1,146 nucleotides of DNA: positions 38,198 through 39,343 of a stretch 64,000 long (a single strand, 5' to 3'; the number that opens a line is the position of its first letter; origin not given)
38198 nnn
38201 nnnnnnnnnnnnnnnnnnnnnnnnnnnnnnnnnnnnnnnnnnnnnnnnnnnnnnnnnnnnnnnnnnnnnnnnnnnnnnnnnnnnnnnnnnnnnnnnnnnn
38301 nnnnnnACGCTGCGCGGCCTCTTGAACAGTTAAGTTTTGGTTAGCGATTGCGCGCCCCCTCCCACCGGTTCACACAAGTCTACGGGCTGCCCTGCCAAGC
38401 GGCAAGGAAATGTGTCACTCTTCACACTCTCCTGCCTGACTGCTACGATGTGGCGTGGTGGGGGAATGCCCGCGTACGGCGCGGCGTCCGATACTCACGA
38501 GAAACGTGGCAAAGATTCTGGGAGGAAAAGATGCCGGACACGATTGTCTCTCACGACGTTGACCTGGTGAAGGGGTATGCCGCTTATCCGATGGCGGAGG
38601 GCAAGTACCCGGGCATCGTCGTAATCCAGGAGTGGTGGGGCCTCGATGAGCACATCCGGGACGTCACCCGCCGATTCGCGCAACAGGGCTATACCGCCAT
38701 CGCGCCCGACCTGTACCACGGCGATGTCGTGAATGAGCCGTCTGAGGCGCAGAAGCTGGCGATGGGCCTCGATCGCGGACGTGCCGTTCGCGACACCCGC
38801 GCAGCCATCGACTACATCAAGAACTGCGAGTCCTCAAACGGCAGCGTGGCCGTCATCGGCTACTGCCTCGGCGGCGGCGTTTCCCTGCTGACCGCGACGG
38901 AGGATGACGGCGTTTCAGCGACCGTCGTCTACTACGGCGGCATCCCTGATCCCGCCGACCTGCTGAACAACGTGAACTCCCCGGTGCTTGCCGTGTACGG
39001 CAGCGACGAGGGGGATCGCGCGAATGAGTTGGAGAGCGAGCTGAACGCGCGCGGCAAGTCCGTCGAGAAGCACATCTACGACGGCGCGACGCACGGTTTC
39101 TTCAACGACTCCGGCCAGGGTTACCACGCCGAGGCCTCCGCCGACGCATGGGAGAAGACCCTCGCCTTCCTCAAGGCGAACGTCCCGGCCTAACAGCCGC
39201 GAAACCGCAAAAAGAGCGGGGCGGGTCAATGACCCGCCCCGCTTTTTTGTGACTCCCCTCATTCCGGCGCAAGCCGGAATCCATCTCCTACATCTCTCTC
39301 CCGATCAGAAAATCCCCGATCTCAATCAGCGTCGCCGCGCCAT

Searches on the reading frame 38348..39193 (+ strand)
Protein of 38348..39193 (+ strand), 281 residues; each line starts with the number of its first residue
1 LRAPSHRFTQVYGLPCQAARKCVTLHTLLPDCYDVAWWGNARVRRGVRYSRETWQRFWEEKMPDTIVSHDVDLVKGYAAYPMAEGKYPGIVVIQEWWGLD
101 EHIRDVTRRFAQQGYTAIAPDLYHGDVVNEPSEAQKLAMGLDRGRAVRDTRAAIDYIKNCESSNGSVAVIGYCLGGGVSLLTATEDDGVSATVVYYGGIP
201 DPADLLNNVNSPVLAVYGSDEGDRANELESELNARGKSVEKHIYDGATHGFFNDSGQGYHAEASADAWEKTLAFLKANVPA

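Call 64: search_protein_families(library=pfam, proteins=[window:38348-39193:+], max_evalue=0.0001)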
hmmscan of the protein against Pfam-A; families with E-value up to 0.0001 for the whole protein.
window:38348-39193:+ (281 aa): 3 families
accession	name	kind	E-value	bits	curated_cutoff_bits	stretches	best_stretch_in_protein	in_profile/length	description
PF01738.24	DLH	-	3.1e-53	181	21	1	75-277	2-215/217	Dienelactone hydrolase family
PF08840.17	BAAT_C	-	1.9e-05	25.3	20.9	0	153-198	9-55/210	BAAT / Acyl-CoA thioester hydrolase C terminal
PF12146.15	Hydrolase_4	-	5.9e-05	22.9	27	0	104-191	21-103/239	Serine aminopeptidase, S33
